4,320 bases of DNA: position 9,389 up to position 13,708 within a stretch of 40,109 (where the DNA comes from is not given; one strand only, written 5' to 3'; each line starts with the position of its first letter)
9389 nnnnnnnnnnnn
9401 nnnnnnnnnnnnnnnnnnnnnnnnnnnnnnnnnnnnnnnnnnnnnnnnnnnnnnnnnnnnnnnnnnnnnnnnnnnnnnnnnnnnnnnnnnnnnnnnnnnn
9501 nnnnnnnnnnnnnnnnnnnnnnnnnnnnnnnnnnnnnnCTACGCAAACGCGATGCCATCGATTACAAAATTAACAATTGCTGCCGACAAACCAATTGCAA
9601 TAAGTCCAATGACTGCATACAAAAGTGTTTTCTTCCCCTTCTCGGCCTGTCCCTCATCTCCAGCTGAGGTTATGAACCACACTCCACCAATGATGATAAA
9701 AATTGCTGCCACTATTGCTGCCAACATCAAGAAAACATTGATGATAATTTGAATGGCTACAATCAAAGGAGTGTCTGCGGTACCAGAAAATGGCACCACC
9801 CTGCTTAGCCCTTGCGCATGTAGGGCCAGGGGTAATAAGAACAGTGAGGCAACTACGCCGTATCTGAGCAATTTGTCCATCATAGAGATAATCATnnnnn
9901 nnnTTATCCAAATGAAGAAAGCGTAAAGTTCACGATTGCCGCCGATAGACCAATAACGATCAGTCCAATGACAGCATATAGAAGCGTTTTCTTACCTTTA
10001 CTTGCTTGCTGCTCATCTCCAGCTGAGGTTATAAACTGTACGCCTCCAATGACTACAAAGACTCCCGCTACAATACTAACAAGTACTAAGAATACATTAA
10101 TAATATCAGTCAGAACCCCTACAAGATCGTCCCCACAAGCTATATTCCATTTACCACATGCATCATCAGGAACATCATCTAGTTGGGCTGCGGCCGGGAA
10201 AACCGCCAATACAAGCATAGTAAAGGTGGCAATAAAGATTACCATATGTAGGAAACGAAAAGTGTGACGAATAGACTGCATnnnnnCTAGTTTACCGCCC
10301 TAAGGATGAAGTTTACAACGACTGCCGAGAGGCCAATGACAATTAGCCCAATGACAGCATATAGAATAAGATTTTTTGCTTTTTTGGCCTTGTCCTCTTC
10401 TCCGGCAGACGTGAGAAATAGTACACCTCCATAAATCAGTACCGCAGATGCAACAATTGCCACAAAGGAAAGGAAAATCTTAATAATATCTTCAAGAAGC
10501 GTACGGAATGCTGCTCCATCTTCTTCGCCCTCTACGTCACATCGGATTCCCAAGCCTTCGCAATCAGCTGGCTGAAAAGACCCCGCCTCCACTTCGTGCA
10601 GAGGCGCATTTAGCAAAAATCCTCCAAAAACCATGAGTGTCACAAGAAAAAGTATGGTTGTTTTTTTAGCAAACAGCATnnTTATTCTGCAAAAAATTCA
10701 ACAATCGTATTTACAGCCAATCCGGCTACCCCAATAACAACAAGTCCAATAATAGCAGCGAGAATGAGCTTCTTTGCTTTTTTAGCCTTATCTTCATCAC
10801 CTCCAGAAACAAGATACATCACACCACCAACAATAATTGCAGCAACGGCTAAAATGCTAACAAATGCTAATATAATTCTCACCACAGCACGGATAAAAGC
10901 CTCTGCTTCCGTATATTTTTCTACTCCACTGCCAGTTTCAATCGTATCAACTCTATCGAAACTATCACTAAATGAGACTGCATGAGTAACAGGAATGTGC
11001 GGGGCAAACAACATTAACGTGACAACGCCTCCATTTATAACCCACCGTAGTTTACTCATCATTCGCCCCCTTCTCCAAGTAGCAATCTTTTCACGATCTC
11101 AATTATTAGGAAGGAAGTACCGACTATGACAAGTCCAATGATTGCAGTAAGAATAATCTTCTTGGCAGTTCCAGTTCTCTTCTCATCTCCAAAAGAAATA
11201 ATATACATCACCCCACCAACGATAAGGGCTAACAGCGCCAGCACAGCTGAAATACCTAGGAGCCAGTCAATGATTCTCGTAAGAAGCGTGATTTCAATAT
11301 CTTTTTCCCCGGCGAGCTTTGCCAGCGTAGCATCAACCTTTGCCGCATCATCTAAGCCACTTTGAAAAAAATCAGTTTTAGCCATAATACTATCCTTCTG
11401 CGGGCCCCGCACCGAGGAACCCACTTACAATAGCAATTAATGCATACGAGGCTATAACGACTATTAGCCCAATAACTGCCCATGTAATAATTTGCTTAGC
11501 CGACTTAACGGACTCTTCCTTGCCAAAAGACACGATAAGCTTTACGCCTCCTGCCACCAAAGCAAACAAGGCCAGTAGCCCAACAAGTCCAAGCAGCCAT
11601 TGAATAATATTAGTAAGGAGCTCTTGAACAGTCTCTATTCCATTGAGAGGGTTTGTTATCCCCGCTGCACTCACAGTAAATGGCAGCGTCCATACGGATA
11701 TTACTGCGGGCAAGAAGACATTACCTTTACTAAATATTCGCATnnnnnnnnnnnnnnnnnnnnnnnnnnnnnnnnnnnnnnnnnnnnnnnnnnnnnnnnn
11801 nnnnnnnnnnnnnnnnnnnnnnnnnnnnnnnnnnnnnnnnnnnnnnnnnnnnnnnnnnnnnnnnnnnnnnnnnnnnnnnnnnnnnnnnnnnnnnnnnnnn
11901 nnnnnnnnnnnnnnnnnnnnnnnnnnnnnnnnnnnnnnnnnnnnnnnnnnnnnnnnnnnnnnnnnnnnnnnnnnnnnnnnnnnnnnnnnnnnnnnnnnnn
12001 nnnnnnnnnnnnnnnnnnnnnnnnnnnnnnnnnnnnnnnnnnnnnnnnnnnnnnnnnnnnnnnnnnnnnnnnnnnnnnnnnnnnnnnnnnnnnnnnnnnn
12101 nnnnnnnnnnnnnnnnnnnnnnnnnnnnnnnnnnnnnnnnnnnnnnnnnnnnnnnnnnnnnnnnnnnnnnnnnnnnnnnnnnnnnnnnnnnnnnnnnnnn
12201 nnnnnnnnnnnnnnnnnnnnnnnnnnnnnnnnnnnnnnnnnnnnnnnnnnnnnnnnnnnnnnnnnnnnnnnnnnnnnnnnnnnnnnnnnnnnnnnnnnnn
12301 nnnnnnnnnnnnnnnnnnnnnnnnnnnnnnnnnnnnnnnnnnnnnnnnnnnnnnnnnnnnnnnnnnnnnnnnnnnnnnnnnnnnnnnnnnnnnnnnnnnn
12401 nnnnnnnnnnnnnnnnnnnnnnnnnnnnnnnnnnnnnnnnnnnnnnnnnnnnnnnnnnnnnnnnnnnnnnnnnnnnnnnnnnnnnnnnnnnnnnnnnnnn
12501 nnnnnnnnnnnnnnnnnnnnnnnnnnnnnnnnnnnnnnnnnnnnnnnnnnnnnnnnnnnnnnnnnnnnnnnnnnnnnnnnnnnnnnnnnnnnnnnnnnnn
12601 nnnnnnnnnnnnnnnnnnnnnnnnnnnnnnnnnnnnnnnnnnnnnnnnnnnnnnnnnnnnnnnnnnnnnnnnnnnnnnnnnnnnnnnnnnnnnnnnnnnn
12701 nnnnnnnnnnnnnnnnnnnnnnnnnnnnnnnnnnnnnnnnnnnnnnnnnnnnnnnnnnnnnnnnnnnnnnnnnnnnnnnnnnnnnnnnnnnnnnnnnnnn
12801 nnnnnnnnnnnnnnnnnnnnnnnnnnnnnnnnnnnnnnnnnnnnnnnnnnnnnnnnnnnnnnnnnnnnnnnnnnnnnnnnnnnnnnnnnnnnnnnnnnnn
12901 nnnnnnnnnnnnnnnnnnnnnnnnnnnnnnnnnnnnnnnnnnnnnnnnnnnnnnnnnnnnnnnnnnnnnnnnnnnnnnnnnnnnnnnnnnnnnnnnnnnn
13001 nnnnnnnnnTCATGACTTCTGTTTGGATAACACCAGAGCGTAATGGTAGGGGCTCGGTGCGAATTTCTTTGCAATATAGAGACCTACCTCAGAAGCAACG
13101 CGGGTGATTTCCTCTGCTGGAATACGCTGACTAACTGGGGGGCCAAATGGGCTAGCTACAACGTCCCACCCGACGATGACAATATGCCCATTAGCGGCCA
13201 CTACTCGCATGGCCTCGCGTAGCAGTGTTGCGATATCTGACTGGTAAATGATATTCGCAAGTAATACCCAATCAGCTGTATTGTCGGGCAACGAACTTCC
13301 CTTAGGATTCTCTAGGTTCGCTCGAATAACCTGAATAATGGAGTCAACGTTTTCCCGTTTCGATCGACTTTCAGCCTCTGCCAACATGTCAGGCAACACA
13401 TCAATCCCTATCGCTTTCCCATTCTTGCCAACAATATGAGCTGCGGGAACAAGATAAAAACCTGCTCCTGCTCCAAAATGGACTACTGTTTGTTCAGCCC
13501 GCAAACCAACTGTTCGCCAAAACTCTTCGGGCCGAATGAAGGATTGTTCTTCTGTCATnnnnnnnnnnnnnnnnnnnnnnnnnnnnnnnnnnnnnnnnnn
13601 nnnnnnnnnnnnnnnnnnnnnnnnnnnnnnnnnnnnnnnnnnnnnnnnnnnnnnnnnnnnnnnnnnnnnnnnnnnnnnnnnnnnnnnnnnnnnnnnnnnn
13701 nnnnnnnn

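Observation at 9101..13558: Ten-gene translationally coupled operon: methyltransferase, orphan SBP lipoprotein, then seven tandem VirB2/TrbC-like mini-pilins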

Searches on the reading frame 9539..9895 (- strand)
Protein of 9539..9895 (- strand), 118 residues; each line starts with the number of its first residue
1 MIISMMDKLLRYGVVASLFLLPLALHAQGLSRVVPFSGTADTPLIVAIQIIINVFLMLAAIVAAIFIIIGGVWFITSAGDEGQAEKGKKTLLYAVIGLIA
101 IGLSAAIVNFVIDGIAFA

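Call 3: search_protein_families(library=pfam, proteins=[window:9539-9895:-], max_evalue=1)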
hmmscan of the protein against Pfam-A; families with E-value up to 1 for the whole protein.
window:9539-9895:- (118 aa): 4 families
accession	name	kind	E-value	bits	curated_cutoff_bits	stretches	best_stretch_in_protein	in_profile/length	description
PF18895.5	T4SS_pilin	-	1.4e-09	38.3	26.6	1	47-111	8-71/71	Type IV secretion system pilin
PF19607.4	DUF6112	-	0.0035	17.6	25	1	45-113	13-83/88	Family of unknown function (DUF6112)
PF07843.16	DUF1634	-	0.0081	16.7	27.5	1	55-100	4-49/102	Protein of unknown function (DUF1634)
PF00335.26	Tetraspanin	-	0.59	10.2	32.1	1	50-110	6-62/225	Tetraspanin family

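Call 46: search_protein_families(library=ncbifam, proteins=[window:9539-9895:-], max_evalue=0.01)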
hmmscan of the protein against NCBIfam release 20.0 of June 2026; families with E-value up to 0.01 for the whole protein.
window:9539-9895:- (118 aa): 1 family
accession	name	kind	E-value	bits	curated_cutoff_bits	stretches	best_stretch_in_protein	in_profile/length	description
NF045849.1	ICE_MMCAP2_0565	equivalog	1.9e-09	37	40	1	44-113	9-78/80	Mbov_0395 family pilin-like conjugal transfer protein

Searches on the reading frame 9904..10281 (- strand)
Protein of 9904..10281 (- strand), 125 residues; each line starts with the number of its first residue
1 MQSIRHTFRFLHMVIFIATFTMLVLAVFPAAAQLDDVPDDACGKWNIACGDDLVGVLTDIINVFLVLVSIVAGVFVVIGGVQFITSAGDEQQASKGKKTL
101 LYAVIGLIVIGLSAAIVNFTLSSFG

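Call 3: search_protein_families(library=pfam, proteins=[window:9904-10281:-], max_evalue=1)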
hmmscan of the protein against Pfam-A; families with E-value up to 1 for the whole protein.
window:9904-10281:- (125 aa): 5 families
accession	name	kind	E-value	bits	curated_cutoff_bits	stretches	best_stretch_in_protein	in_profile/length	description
PF18895.5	T4SS_pilin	-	1.1e-12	48.3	26.6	1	52-119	4-70/71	Type IV secretion system pilin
PF04956.18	TrbC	-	2.9e-05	24.6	27.9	1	13-119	11-97/98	TrbC/VIRB2 pilin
PF19607.4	DUF6112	-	0.0037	17.5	25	1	54-120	13-81/88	Family of unknown function (DUF6112)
PF13572.11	DUF4134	-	0.028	15.1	26.5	1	27-111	11-86/93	Domain of unknown function (DUF4134)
PF00335.26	Tetraspanin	-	0.49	10.5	32.1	0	63-119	6-62/225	Tetraspanin family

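Call 46: search_protein_families(library=ncbifam, proteins=[window:9904-10281:-], max_evalue=0.01)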
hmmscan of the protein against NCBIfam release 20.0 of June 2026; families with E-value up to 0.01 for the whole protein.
window:9904-10281:- (125 aa): 3 families
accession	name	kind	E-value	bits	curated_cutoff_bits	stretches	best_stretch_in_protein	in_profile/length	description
NF045849.1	ICE_MMCAP2_0565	equivalog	5.2e-09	35.7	40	1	51-121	7-77/80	Mbov_0395 family pilin-like conjugal transfer protein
NF005097.0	PRK06525.1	equivalog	6.5e-05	21.8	430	1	13-117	31-131/480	hydrogenase 4 subunit D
NF040970.1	memb_ExtQ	equivalog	0.0083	16.4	150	1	3-109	4-109/134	selenite/tellurite reduction operon b-type cytochrome membrane protein ExtQ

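Call 75: search_dna_similar(query=window:9904-10281:-, collection=plasmids, mode=protein, max_evalue=0.01, max_rows=15)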
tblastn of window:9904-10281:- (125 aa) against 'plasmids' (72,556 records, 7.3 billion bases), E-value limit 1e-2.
No match.

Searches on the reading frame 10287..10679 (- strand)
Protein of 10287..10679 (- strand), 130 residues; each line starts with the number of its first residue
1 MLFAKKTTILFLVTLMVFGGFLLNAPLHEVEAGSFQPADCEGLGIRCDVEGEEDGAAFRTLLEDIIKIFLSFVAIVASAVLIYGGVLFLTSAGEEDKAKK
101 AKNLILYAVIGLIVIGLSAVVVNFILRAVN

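Call 3: search_protein_families(library=pfam, proteins=[window:10287-10679:-], max_evalue=1)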
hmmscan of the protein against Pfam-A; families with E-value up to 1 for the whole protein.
window:10287-10679:- (130 aa): 8 families
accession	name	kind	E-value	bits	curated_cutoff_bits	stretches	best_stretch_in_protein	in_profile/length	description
PF18895.5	T4SS_pilin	-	4.4e-10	39.9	26.6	1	59-125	6-71/71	Type IV secretion system pilin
PF19607.4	DUF6112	-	0.0034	17.6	25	1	53-126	7-82/88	Family of unknown function (DUF6112)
PF05987.18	DUF898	-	0.021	14.4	28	1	64-122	179-241/336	Bacterial protein of unknown function (DUF898)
PF13796.11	Sensor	-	0.044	14.2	28.2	1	54-127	84-152/162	Putative sensor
PF04290.18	DctQ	-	0.15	12.4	28.3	1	64-129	63-127/132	Tripartite ATP-independent periplasmic transporters, DctQ component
PF06781.17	CrgA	-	0.29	11.8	24.8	1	95-126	25-56/89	Cell division protein CrgA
PF05545.16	FixQ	-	0.45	10.9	29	1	69-106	9-46/49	Cbb3-type cytochrome oxidase component FixQ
PF11188.13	DUF2975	-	0.92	9.9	27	0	73-127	64-117/130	Protein of unknown function (DUF2975)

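Call 46: search_protein_families(library=ncbifam, proteins=[window:10287-10679:-], max_evalue=0.01)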
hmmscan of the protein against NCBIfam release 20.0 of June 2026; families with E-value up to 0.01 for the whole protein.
window:10287-10679:- (130 aa): 1 family
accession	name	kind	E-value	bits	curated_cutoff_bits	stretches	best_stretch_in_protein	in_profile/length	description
NF045849.1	ICE_MMCAP2_0565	equivalog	7.4e-08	32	40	1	62-127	13-78/80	Mbov_0395 family pilin-like conjugal transfer protein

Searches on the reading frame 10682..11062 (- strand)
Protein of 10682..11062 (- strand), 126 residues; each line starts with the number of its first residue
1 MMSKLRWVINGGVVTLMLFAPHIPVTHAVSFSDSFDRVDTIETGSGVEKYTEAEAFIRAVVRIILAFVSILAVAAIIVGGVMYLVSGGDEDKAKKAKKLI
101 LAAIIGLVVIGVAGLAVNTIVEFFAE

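Call 3: search_protein_families(library=pfam, proteins=[window:10682-11062:-], max_evalue=1)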
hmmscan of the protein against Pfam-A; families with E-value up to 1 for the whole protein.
window:10682-11062:- (126 aa): 10 families
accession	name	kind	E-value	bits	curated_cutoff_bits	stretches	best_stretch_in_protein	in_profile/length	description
PF18895.5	T4SS_pilin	-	1e-08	35.6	26.6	1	53-120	5-67/71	Type IV secretion system pilin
PF25592.1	DUF7937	-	0.0027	17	31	1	52-120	269-336/402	Domain of unknown function (DUF7937)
PF04956.18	TrbC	-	0.0037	17.9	27.9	1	46-120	34-98/98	TrbC/VIRB2 pilin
PF19607.4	DUF6112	-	0.0054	17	25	1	57-116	16-76/88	Family of unknown function (DUF6112)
PF10110.14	GPDPase_memb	-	0.016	14.4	29.6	1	55-121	210-274/321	Membrane domain of glycerophosphoryl diester phosphodiesterase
PF05987.18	DUF898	-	0.019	14.5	28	1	51-116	175-240/336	Bacterial protein of unknown function (DUF898)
PF07843.16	DUF1634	-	0.043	14.4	27.5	1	64-102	4-45/102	Protein of unknown function (DUF1634)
PF13903.11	Claudin_2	-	0.065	13.5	29.1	1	47-117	73-138/192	PMP-22/EMP/MP20/Claudin tight junction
PF20990.2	DUF2207_C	-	0.25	11.4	33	1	50-117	127-184/247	Predicted membrane protein (DUF2207) C-terminal domain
PF20237.3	DUF6594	-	0.8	10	30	1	52-124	165-227/238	Family of unknown function (DUF6594)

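Call 46: search_protein_families(library=ncbifam, proteins=[window:10682-11062:-], max_evalue=0.01)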
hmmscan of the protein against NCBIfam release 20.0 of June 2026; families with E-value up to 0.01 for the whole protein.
window:10682-11062:- (126 aa): 1 family
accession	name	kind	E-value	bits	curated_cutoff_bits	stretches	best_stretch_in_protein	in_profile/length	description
NF045849.1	ICE_MMCAP2_0565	equivalog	3e-05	23.6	40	1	55-120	11-75/80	Mbov_0395 family pilin-like conjugal transfer protein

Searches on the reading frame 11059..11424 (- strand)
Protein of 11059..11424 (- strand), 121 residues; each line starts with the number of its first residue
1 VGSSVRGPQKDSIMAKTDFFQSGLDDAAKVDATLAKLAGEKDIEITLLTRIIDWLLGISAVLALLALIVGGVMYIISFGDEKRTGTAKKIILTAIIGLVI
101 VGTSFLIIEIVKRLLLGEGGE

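Call 3: search_protein_families(library=pfam, proteins=[window:11059-11424:-], max_evalue=1)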
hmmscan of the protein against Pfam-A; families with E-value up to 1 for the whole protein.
window:11059-11424:- (121 aa): 7 families
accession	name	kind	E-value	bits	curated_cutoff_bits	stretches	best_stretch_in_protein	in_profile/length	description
PF18895.5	T4SS_pilin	-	7.9e-09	35.9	26.6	1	46-108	7-68/71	Type IV secretion system pilin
PF04956.18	TrbC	-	0.00048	20.7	27.9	1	46-104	39-91/98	TrbC/VIRB2 pilin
PF07947.19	YhhN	-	0.053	13.7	25.6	1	53-105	41-95/182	YhhN family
PF25305.1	Ig_PDGFR_d4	-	0.067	13.6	27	0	23-69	83-130/140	Platelet-derived growth factor receptor Ig-like domain 4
PF19607.4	DUF6112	-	0.18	12.1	25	1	44-104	12-74/88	Family of unknown function (DUF6112)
PF04746.17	DUF575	-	0.62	10.8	25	0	45-81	6-42/101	Protein of unknown function (DUF575)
PF12420.13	DUF3671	-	0.79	9.6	34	1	35-108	138-197/223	Fam-L, Fam-M like protein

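Call 46: search_protein_families(library=ncbifam, proteins=[window:11059-11385:-], max_evalue=0.01)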
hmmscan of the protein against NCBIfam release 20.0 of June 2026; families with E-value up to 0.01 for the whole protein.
window:11059-11385:- (108 aa): 3 families
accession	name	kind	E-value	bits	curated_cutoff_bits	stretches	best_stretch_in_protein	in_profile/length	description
NF045849.1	ICE_MMCAP2_0565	equivalog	4e-05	23.2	40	1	35-99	13-77/80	Mbov_0395 family pilin-like conjugal transfer protein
NF045890.1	conj_pls20_p028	equivalog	0.0016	17.4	150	1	31-96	54-115/377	pLS20_p028 family conjugation system transmembrane protein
NF047332.1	Chlamy_GarD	equivalog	0.005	16.1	100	1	37-98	193-249/302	inclusion membrane protein GarD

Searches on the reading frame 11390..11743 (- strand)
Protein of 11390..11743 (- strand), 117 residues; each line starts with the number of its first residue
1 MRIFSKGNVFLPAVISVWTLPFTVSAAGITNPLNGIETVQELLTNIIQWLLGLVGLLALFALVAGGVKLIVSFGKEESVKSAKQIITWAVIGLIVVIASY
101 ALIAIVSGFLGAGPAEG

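Call 3: search_protein_families(library=pfam, proteins=[window:11390-11743:-], max_evalue=1)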
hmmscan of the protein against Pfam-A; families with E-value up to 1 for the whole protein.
window:11390-11743:- (117 aa): 6 families
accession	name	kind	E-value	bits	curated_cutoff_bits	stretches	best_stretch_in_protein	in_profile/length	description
PF18895.5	T4SS_pilin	-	7.1e-11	42.5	26.6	1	37-102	3-63/71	Type IV secretion system pilin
PF19733.4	DUF6223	-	0.039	14.7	27.4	1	55-113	10-67/98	Family of unknown function (DUF6223)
PF05745.16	CRPA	-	0.094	13.2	23.6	1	68-112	48-92/150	Chlamydia 15 kDa cysteine-rich outer membrane protein (CRPA)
PF19814.4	DUF6297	-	0.11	11.7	29.8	1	39-103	108-169/375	Family of unknown function (DUF6297)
PF20990.2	DUF2207_C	-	0.71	10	33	1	45-112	139-191/247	Predicted membrane protein (DUF2207) C-terminal domain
PF19506.4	DUF6040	-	0.85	9.5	23.4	1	40-104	133-192/233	Family of unknown function (DUF6040)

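Call 46: search_protein_families(library=ncbifam, proteins=[window:11390-11743:-], max_evalue=0.01)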
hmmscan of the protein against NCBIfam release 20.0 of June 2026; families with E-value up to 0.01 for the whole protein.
window:11390-11743:- (117 aa): 1 family
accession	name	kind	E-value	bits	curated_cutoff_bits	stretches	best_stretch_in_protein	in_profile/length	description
NF045849.1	ICE_MMCAP2_0565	equivalog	1.1e-07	31.5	40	1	37-109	7-79/80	Mbov_0395 family pilin-like conjugal transfer protein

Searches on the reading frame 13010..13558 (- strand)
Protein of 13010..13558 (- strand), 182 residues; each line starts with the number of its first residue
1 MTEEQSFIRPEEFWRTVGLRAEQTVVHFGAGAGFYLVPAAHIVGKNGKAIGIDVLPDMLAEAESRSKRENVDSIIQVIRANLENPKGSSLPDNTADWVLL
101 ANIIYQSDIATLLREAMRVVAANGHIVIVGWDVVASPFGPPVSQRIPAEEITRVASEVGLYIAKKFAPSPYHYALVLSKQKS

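Call 3: search_protein_families(library=pfam, proteins=[window:13010-13558:-], max_evalue=1)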
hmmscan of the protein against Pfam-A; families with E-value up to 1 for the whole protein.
window:13010-13558:- (182 aa): 11 families
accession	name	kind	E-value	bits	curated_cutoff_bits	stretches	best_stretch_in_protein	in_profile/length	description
PF08241.18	Methyltransf_11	-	1.5e-11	45.2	21.2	1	27-128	2-95/95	Methyltransferase domain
PF13847.12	Methyltransf_31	-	1.9e-11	44.3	27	1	22-130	4-111/145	Methyltransferase domain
PF13649.12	Methyltransf_25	-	4.3e-11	43.8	27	1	25-124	1-97/97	Methyltransferase domain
PF01209.24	Ubie_methyltran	-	4.2e-08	33.3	20.1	1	16-130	42-153/233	ubiE/COQ5 methyltransferase family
PF08242.18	Methyltransf_12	-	8.9e-06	26.8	30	1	27-126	2-98/98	Methyltransferase domain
PF01135.25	PCMT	-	1.8e-05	25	20.3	1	17-76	69-128/210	Protein-L-isoaspartate(D-aspartate) O-methyltransferase (PCMT)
PF06325.19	PrmA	-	8.2e-05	22.7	22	1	20-130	160-260/296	Ribosomal protein L11 methyltransferase (PrmA)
PF00891.24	Methyltransf_2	-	0.022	14.5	22.3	1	9-131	50-167/210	O-methyltransferase domain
PF13578.12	Methyltransf_24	-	0.024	15.9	26.3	1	27-128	2-102/105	Methyltransferase domain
PF10294.15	Methyltransf_16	-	0.045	13.9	21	1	22-127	47-154/174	Lysine methyltransferase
PF01269.23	Fibrillarin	-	0.07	12.7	27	1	18-78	68-129/227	Fibrillarin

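Call 46: search_protein_families(library=ncbifam, proteins=[window:13010-13558:-], max_evalue=0.01)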
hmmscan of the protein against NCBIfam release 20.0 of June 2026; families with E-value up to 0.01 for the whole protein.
window:13010-13558:- (182 aa): 23 families
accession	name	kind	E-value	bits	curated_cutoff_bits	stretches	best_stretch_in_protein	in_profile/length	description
NF041537.1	ArsM_AhpD_UU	exception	1.5e-13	50.2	510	1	22-146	77-197/345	arsenite methyltransferase/AhpD domain selenoprotein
NF008823.0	PRK11873.1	subfamily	1.6e-13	50.7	263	1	19-135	75-186/272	arsenite methyltransferase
NF047649.1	MTase_UXPK_star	exception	5.1e-11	42.1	460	1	20-134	76-187/283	methyltransferase/UXPK-star double selenoprotein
NF041536.1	ArsM_DUF2284_UU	exception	9.9e-11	40.6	575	1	22-129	77-181/459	arsenite methyltransferase/DUF2284 domain selenoprotein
NF001244.0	PRK00216.1-5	equivalog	7e-08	32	216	1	15-129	42-154/236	bifunctional demethylmenaquinone methyltransferase/2-methoxy-6-polyprenyl-1,4-benzoquinol methylase UbiE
TIGR01934.1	MenG_MenH_UbiE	subfamily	2.2e-07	30.4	158.35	1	13-134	31-147/223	ubiquinone/menaquinone biosynthesis methyltransferase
NF043040.1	corrin_prot_MT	hypoth_equivalog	3.4e-07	29.9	180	1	21-129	41-148/216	corrinoid protein-associated methyltransferase CpaM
NF052510.1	methyltran_MpqE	exception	5.2e-07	29.3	335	1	17-129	42-152/234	methyl-plastoquinone biosynthesis methyltransferase MpqE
TIGR02752.1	MenG_heptapren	equivalog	9.2e-07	28.6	419.85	1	15-129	39-150/231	demethylmenaquinone methyltransferase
NF001243.0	PRK00216.1-4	equivalog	3.4e-06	26.6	235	1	14-129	40-152/237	demethylmenaquinone methyltransferase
NF040538.1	methyl_ArsM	equivalog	5.9e-06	25.7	500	1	20-67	60-107/356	arsinothricin biosynthesis methyltransferase ArsM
NF001242.0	PRK00216.1-3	equivalog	7.6e-06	25.5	351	1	23-136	72-183/258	bifunctional demethylmenaquinone methyltransferase/2-methoxy-6-polyprenyl-1,4-benzoquinol methylase UbiE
NF045882.1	PLipidMtase_Leg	equivalog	2.8e-05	24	390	1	24-131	45-146/207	phospholipid N-methyltransferase PmtA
NF001240.0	PRK00216.1-1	equivalog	2.8e-05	23.3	378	1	17-131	59-171/251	bifunctional demethylmenaquinone methyltransferase/2-methoxy-6-polyprenyl-1,4-benzoquinol methylase UbiE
NF038099.1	AsSugarArsM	exception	3.3e-05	23.2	400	1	18-129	55-172/321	arsenosugar biosynthesis arsenite methyltransferase ArsM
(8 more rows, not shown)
